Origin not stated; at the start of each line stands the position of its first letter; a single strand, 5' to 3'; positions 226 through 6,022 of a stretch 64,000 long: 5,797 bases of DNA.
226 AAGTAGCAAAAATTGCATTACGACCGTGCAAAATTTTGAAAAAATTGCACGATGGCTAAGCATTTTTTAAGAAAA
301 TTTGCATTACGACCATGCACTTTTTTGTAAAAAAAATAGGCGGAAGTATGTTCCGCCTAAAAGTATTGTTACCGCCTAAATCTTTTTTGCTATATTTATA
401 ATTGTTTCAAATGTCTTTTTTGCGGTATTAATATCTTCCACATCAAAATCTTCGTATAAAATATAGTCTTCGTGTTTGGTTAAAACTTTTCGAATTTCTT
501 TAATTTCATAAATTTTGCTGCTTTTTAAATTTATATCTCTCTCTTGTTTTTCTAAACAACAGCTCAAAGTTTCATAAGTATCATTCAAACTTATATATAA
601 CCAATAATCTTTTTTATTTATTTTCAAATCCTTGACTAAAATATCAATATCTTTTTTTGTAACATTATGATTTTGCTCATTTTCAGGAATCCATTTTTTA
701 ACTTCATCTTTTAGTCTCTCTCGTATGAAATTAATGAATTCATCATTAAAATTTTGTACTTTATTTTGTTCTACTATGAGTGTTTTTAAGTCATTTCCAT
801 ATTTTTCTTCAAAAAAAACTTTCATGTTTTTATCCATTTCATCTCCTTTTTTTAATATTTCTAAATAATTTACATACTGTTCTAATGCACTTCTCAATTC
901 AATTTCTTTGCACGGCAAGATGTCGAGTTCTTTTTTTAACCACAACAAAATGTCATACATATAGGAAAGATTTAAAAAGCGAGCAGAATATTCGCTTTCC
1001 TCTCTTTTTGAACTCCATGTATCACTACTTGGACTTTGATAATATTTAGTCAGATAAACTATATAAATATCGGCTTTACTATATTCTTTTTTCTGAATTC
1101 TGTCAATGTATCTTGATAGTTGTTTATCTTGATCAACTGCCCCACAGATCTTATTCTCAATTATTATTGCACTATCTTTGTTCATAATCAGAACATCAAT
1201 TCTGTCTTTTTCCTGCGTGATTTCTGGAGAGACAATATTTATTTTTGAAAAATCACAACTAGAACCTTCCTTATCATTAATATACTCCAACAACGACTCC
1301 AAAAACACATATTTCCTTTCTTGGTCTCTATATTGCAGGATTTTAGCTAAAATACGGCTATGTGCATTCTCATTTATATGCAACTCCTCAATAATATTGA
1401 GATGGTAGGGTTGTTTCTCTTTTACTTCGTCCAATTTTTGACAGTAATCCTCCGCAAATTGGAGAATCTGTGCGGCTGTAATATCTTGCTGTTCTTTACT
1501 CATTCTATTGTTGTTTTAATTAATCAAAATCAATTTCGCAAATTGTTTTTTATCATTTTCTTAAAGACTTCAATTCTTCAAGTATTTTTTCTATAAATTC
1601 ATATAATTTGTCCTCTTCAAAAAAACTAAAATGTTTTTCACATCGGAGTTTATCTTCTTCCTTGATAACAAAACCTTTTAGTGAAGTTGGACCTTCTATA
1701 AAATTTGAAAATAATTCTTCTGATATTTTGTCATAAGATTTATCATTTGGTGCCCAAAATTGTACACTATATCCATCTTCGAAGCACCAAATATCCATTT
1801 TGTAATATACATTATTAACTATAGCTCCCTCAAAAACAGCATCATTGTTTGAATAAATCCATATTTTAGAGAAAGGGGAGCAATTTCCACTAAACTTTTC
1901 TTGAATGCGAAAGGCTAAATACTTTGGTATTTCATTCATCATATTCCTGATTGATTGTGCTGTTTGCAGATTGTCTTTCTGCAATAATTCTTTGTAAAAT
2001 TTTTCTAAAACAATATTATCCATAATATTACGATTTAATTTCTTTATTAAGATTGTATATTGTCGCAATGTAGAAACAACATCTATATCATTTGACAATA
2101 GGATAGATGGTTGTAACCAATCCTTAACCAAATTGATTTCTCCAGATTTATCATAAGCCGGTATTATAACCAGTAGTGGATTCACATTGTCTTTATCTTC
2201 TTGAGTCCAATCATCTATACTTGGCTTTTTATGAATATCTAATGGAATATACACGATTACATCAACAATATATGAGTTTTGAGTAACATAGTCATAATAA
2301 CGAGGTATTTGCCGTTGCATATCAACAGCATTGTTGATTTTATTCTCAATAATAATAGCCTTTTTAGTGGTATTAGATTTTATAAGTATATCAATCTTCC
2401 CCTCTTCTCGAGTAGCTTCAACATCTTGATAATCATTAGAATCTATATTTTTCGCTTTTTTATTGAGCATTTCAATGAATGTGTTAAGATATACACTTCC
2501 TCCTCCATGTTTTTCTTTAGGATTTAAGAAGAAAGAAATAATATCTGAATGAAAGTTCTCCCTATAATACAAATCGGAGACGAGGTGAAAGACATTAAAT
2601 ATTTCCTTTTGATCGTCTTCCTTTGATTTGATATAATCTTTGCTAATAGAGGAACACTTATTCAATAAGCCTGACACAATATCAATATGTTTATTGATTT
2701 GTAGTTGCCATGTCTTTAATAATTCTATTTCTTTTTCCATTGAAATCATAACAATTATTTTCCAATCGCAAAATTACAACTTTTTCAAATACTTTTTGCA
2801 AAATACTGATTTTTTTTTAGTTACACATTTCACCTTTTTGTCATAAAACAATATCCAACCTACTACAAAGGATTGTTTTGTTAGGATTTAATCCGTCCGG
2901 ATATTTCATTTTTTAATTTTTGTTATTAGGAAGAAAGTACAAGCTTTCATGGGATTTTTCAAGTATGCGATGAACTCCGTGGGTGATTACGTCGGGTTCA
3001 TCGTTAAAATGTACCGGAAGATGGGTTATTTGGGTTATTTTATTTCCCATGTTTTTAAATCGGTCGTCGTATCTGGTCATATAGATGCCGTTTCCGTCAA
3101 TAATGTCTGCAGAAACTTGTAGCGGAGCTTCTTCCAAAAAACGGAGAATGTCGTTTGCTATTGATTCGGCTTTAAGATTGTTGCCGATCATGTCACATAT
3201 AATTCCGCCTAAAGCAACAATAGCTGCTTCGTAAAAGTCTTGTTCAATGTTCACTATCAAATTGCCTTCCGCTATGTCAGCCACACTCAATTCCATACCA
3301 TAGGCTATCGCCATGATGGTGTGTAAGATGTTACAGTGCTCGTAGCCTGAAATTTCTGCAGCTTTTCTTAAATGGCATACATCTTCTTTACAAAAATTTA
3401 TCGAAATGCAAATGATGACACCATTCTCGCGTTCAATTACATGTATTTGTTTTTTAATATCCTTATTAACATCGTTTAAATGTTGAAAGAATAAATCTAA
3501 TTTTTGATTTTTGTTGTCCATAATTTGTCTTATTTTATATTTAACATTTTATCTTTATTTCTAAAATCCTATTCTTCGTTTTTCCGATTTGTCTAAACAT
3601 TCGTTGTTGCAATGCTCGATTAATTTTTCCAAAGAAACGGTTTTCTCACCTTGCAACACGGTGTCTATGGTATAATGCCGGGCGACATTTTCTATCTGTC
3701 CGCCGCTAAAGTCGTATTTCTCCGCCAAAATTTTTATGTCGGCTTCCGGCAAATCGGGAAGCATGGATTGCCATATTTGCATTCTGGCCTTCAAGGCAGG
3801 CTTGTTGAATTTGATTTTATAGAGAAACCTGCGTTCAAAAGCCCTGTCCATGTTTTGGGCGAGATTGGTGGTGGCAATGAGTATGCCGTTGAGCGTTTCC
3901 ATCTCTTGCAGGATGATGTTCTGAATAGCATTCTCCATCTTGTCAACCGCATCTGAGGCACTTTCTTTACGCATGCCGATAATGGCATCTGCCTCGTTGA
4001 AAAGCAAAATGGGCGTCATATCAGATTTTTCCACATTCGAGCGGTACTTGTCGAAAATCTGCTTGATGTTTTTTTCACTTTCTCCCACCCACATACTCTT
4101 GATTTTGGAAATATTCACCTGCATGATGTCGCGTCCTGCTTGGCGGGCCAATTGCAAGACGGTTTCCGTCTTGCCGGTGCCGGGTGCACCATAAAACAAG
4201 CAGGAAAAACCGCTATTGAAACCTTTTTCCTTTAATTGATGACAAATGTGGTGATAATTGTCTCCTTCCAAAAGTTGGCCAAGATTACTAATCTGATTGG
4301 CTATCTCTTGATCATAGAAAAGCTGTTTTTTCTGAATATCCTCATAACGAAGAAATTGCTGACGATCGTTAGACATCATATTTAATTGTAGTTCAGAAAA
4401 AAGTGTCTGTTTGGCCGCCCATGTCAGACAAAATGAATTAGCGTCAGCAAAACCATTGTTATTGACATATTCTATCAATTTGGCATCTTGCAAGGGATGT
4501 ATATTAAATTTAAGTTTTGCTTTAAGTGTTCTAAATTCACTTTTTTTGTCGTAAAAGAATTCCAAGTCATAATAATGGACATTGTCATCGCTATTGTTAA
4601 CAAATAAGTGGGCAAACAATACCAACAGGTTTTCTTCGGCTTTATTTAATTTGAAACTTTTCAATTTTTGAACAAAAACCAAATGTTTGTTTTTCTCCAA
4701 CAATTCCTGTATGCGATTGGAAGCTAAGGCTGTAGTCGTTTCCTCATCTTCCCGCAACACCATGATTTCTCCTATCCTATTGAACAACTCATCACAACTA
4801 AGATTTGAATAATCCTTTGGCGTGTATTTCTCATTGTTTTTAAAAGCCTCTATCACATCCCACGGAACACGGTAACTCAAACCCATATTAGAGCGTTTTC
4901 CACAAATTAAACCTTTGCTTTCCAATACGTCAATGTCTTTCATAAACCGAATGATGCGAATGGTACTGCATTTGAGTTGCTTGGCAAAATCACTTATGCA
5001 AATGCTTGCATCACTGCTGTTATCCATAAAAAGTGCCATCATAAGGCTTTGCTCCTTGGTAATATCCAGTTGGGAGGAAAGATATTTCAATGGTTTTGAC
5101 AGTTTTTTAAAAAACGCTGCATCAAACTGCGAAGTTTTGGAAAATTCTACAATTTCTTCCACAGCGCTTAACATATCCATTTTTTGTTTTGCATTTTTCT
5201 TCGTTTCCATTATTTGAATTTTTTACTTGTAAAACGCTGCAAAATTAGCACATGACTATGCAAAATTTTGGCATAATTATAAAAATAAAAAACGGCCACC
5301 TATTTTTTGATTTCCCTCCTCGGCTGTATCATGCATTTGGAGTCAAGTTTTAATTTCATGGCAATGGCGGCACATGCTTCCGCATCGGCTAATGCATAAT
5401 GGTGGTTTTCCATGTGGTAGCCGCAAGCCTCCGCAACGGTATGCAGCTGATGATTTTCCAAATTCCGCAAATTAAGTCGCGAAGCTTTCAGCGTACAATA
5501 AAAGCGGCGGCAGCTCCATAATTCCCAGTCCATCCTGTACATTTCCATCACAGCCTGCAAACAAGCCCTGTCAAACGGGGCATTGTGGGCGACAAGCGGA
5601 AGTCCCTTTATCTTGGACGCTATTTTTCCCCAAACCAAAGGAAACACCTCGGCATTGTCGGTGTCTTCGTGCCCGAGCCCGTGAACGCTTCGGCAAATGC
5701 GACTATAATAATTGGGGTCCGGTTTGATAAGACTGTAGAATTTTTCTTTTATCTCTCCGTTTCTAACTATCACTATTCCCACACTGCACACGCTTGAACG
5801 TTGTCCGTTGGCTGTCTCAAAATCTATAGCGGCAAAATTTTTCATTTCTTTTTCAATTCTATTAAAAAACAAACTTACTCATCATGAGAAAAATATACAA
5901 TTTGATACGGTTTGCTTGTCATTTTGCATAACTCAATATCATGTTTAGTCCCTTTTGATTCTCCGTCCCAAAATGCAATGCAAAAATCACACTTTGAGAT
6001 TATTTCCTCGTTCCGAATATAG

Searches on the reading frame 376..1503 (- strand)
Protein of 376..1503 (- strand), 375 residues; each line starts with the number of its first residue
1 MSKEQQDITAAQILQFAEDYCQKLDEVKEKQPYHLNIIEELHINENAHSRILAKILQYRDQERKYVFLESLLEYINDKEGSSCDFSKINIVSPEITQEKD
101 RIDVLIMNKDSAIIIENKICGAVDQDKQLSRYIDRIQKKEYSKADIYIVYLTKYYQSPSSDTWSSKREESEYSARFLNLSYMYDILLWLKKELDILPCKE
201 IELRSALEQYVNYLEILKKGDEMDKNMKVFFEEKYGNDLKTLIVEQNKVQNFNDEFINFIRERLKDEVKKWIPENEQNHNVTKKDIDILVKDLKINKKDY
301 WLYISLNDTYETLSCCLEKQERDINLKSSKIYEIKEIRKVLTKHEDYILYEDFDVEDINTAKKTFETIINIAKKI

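Call 108: search_protein_families(library=pfam, proteins=[window:376-1503:-], max_evalue=0.001)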
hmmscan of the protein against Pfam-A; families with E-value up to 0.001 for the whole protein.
window:376-1503:- (375 aa): 1 family
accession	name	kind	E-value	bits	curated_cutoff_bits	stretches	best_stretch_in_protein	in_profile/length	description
PF14281.12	PDDEXK_4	-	1.1e-18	68.3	22.3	1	36-212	2-183/183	PD-(D/E)XK nuclease superfamily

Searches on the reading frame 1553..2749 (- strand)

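Call 108: search_protein_families(library=pfam, proteins=[window:1553-2749:-], max_evalue=0.001)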
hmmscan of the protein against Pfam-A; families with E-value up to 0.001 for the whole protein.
window:1553-2749:- (398 aa): 1 family
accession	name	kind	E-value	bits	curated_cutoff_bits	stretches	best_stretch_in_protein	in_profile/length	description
PF14281.12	PDDEXK_4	-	3.7e-20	73.1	22.3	1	51-186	1-145/183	PD-(D/E)XK nuclease superfamily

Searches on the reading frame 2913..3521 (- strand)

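Call 108: search_protein_families(library=pfam, proteins=[window:2913-3521:-], max_evalue=0.001)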
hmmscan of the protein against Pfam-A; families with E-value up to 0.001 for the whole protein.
window:2913-3521:- (202 aa): 1 family
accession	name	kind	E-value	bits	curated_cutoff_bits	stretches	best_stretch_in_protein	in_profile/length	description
PF06723.19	MreB_Mbl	-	5.6e-12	45.6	27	2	119-191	251-323/327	MreB/Mbl protein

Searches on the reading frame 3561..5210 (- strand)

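Call 3: search_protein_families(library=pfam, proteins=[window:3561-5210:-], max_evalue=0.01)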
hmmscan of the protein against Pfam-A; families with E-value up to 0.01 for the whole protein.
window:3561-5210:- (549 aa): 5 families
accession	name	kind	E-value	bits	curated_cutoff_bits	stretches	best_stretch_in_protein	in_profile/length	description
PF00004.35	AAA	-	5.6e-25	88.7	21.2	1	337-468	1-129/131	ATPase family associated with various cellular activities (AAA)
PF13086.12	AAA_11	-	1.6e-05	25.3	27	1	336-446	19-135/257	AAA domain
PF12774.13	AAA_6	-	0.0037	16.8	25.2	0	333-369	31-67/327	Hydrolytic ATP binding site of dynein motor region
PF13401.12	AAA_22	-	0.0051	17.6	27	0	337-368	8-42/130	AAA domain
PF20720.3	nSTAND3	-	0.0081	16.3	27.2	0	336-386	19-69/155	Novel STAND NTPase 3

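Call 4: search_protein_families(library=padloc, proteins=[window:3561-5210:-], max_evalue=0.01)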
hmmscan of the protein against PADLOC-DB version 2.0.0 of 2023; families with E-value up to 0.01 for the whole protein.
window:3561-5210:- (549 aa): 7 families
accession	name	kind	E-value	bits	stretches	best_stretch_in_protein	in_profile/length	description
PDLC02196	IetA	-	2e-32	111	1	289-537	83-321/374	-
PDLC02195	IetA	-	1.1e-29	102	1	291-533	99-332/395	-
PDLC04232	IetA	-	7e-14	50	1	320-486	102-261/330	-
PDLC00914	TRIP13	-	2.1e-12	45.1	1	338-488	75-235/302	TRIP13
PDLC00915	TRIP13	-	3e-11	41.3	1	337-489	66-229/302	TRIP13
PDLC04231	IetA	-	1e-09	36.6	1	321-473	104-249/262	-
PDLC04140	mad8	-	0.00015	19.4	1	331-465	24-144/314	mads_8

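Call 5: search_protein_families(library=ncbifam, proteins=[window:3561-5210:-], max_evalue=0.01)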
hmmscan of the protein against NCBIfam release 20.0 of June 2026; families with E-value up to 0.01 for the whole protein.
window:3561-5210:- (549 aa): 14 families
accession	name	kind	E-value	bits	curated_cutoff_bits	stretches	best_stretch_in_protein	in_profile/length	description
NF042959.1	IteA_antiphage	equivalog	6e-29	101.3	510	1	293-536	90-323/367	anti-phage ATPase IteA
TIGR01243.1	CDC48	subfamily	4.3e-20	71.6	802.65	1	335-540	488-694/733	CDC48 family AAA ATPase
NF041006.2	cell_div_CdvC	equivalog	1.6e-19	70.1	650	1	337-511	137-316/370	cell division protein CdvC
NF003069.1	PRK03992.1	subfamily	2.1e-14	53.5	500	1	328-534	159-369/379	proteasome-activating nucleotidase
TIGR01241.2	FtsH_fam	equivalog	3.1e-13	49.4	600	1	337-532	198-397/598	ATP-dependent zinc metalloprotease FtsH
TIGR01242.2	TIGR01242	subfamily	3.6e-11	42.7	500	1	330-533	144-351/362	proteasome-activating nucleotidase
NF047747.1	PrtsmActNtasePan2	equivalog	5e-11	42.5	700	1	324-528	175-383/397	proteasome-activating nucleotidase Pan2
NF047748.1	PrtsmActNtasePan1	equivalog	7.8e-10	38.3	750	1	326-528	174-380/405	proteasome-activating nucleotidase Pan1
TIGR03689.1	pup_AAA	equivalog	1.2e-09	37.5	504.75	1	337-491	219-385/512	proteasome ATPase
NF008004.0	PRK10733.1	equivalog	4.3e-08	31.6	1008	1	336-527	187-382/644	ATP-dependent zinc metalloprotease FtsH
TIGR02640.1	gas_vesic_GvpN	equivalog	5.3e-06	26.1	266.8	1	331-397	18-87/262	gas vesicle protein GvpN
NF003229.0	PRK04195.1-5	equivalog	2.1e-05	23.4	280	1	335-413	45-118/413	replication factor C large subunit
NF003232.0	PRK04195.2-2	equivalog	0.005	15.8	701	0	338-374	40-76/480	replication factor C large subunit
TIGR01447.1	recD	equivalog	0.0082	14.8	310.15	0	273-358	107-187/597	exodeoxyribonuclease V subunit alpha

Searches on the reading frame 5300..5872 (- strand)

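Call 3: search_protein_families(library=pfam, proteins=[window:5300-5872:-], max_evalue=0.01)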
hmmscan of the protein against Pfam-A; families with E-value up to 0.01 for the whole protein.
window:5300-5872:- (190 aa): 2 families
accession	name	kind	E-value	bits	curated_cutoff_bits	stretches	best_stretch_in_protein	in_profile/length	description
PF16473.11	Rv2179c-like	-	8.3e-16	58.6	27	1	13-171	2-173/177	3'-5' exoribonuclease Rv2179c-like domain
PF00929.31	RNase_T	-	1.2e-14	55.6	24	1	15-170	2-163/164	Exonuclease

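Call 4: search_protein_families(library=padloc, proteins=[window:5300-5872:-], max_evalue=0.01)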
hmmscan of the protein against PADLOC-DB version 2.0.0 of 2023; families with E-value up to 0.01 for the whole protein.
window:5300-5872:- (190 aa): 4 families
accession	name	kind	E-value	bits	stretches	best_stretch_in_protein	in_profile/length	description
PDLC05027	PDC-S48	-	4.2e-27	93.3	1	10-171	1-163/411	-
PDLC01247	DEDDh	-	3.2e-24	84.2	1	15-170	2-137/139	"CAS-I,CAS-II,CAS-III,CAS-IV,CAS-V,CAS-VI; associated"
PDLC05028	PDC-S48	-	1.3e-17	61.6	1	11-174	18-179/512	-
PDLC05021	PDC-S44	-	0.0085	13.7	0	136-189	185-238/257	-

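Call 5: search_protein_families(library=ncbifam, proteins=[window:5300-5872:-], max_evalue=0.01)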
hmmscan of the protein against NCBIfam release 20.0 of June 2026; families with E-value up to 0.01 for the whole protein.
window:5300-5872:- (190 aa): 25 families
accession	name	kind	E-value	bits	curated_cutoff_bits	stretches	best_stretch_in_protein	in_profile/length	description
NF004844.0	PRK06195.1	equivalog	2.9e-40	138.6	373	1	12-180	2-166/309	DNA polymerase III subunit epsilon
TIGR01407.1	dinG_rel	hypoth_equivalog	2e-18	66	547.7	1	13-174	2-161/889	putative DnaQ family exonuclease/DinG family helicase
NF005906.0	PRK07883.1-4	equivalog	4.2e-18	65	495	1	12-174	7-167/563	DEDD exonuclease domain-containing protein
NF004719.0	PRK06063.1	equivalog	7.5e-18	64.5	389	1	9-171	14-173/331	DEDDh family exonuclease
NF001688.0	PRK00448.1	equivalog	6.4e-17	60.4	873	1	10-175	422-585/1445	PolC-type DNA polymerase III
NF005289.0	PRK06807.1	equivalog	1e-16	61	335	1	11-174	8-168/313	3'-5' exonuclease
NF005981.0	PRK08074.1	equivalog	4.3e-16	58.1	789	1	10-174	2-165/931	ATP-dependent DNA helicase DinG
NF005907.0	PRK07883.1-5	equivalog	1.4e-15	56.7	454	1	13-168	30-185/584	DEDD exonuclease domain-containing protein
TIGR01405.1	polC_Gram_pos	equivalog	2.2e-15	55.5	1043.45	1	11-175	189-351/1211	DNA polymerase III subunit alpha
NF005569.0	PRK07246.1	equivalog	8.8e-15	54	794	1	7-175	3-167/820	bifunctional DnaQ family exonuclease/ATP-dependent helicase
NF005905.0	PRK07883.1-3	equivalog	1.7e-13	50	508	1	12-169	25-182/581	DEDD exonuclease domain-containing protein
TIGR00573.1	dnaq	subfamily_domain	8.8e-13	48.2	71.5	1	12-174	8-169/217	exonuclease, DNA polymerase III, epsilon subunit family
NF006316.0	PRK08517.1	equivalog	6.7e-12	45.3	247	1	11-170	70-225/270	3'-5' exonuclease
NF005836.0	PRK07740.1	equivalog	3.4e-10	39.8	261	1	16-170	64-218/244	hypothetical protein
NF005904.0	PRK07883.1-2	equivalog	1.6e-08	33.3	969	1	12-168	31-187/584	DEDD exonuclease domain-containing protein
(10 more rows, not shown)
